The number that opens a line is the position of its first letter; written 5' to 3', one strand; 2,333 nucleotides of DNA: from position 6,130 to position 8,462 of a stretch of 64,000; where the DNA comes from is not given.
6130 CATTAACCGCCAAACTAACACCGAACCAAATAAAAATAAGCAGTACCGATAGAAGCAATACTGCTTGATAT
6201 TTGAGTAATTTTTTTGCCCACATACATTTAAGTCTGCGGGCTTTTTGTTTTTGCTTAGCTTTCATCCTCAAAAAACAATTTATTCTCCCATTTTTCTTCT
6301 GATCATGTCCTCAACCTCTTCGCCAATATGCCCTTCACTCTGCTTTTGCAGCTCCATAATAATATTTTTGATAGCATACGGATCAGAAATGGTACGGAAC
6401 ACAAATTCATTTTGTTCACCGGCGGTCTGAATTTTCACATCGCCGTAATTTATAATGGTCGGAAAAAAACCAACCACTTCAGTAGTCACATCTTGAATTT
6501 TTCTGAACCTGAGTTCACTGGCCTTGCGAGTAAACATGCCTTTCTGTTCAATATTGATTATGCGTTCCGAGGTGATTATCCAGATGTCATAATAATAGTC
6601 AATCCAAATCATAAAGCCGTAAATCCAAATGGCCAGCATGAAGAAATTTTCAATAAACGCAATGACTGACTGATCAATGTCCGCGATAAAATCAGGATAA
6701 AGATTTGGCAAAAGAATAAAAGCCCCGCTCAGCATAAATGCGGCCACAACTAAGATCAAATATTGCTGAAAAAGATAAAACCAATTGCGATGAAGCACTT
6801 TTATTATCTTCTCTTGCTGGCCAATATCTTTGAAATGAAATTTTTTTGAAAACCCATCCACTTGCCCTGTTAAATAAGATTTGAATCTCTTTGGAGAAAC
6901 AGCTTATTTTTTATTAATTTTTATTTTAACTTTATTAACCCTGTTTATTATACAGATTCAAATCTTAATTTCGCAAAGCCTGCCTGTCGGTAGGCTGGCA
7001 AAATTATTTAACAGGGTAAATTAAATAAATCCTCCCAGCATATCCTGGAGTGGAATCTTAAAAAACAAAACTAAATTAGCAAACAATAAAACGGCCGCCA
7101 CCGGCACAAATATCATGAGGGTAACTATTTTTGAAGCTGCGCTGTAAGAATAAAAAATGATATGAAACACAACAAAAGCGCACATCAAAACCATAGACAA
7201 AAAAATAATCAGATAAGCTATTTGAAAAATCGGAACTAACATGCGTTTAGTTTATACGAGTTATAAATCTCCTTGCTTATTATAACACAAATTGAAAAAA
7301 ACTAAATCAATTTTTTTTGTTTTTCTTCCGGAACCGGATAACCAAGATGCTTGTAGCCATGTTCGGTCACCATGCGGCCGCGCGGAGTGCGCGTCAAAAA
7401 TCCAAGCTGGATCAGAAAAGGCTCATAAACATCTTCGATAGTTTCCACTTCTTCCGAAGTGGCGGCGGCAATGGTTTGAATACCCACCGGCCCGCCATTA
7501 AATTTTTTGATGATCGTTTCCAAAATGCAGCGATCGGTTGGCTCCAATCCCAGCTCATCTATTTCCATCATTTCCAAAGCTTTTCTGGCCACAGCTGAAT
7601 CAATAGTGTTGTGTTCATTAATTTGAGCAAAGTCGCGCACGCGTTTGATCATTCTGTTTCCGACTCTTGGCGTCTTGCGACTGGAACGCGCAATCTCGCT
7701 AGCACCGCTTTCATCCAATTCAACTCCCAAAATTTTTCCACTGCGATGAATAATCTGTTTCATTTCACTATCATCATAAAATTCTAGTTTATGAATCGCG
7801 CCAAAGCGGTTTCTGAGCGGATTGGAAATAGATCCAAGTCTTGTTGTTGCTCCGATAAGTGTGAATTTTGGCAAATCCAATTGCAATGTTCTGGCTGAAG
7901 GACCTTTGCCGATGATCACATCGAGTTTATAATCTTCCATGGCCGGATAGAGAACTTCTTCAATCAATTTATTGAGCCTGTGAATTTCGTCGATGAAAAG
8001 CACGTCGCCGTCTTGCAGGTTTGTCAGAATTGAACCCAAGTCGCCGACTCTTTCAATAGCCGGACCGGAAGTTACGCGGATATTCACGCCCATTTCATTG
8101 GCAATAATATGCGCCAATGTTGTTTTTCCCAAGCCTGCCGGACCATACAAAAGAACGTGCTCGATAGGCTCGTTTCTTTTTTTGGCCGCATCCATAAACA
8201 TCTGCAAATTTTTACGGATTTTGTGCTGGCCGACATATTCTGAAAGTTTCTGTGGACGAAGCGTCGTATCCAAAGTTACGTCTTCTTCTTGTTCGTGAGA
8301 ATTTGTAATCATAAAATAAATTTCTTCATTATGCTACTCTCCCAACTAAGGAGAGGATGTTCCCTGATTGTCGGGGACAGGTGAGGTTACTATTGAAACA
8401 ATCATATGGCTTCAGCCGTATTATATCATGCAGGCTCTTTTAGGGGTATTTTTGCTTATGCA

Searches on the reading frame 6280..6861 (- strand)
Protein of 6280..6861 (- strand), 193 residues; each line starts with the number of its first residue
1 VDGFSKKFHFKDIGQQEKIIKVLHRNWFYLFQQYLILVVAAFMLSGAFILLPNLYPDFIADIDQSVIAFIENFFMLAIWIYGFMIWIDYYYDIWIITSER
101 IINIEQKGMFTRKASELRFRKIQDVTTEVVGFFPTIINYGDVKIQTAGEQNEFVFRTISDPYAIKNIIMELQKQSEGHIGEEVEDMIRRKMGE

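Call 9: search_protein_families(library=pfam, proteins=[window:6280-6861:-], max_evalue=0.001)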
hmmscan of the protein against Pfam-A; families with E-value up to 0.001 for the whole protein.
window:6280-6861:- (193 aa): 2 families
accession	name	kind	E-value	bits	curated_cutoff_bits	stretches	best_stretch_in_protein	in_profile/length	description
PF03703.20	bPH_2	-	2.8e-09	37.5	22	1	94-168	6-78/78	Bacterial PH domain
PF08000.17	bPH_1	-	1.5e-05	25.4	27.7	1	89-170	38-120/122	Bacterial PH domain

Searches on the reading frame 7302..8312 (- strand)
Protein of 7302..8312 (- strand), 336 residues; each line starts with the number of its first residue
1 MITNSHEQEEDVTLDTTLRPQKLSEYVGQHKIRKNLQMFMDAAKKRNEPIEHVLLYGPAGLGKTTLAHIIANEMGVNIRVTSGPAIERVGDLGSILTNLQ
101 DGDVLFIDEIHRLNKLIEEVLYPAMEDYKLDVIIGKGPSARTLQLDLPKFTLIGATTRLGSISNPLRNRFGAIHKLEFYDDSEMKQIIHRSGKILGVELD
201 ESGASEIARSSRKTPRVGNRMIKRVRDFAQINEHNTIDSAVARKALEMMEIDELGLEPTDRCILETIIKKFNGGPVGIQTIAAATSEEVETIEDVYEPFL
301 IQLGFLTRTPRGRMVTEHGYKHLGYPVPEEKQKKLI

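Call 9: search_protein_families(library=pfam, proteins=[window:7302-8312:-], max_evalue=0.001)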
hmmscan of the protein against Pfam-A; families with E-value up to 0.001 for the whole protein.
window:7302-8312:- (336 aa): 13 families
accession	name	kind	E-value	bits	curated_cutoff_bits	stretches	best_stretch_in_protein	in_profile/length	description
PF05496.18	RuvB_N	-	4.5e-78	260.9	27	1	18-176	1-159/159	Holliday junction DNA helicase RuvB P-loop domain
PF17864.7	AAA_lid_4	-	4.2e-27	94.2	27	1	179-252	1-74/74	RuvB AAA lid domain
PF05491.19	RuvB_C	-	4.4e-26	91.1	24.7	1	253-323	1-71/72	RuvB C-terminal winged helix domain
PF00004.35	AAA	-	1.9e-20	74.1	21.2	1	53-173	1-126/131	ATPase family associated with various cellular activities (AAA)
PF07728.20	AAA_5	-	6.2e-10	39.7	22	1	52-170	1-139/139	AAA domain (dynein-related subfamily)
PF06068.19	TIP49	-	2.9e-06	27.1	23.8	1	6-81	5-81/347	TIP49 P-loop domain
PF13191.12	AAA_16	-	4.3e-05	24.5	32.6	1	36-87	12-62/167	AAA ATPase domain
PF13173.12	AAA_14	-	0.00012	22.5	27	1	53-134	5-95/129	AAA domain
PF02367.23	TsaE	-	0.00021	21.7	26.6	1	40-82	11-53/128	Threonylcarbamoyl adenosine biosynthesis protein TsaE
PF00931.28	NB-ARC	-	0.00022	21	23.5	0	47-73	15-41/248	NB-ARC domain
PF14532.12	Sigma54_activ_2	-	0.00066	20.4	25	0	34-123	8-91/138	Sigma-54 interaction domain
PF00158.32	Sigma54_activat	-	0.00066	19.8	20.2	0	35-73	7-45/168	Sigma-54 interaction domain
PF03215.21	Rad17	-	0.00074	19.9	23.8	0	19-84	14-79/186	Rad17 P-loop domain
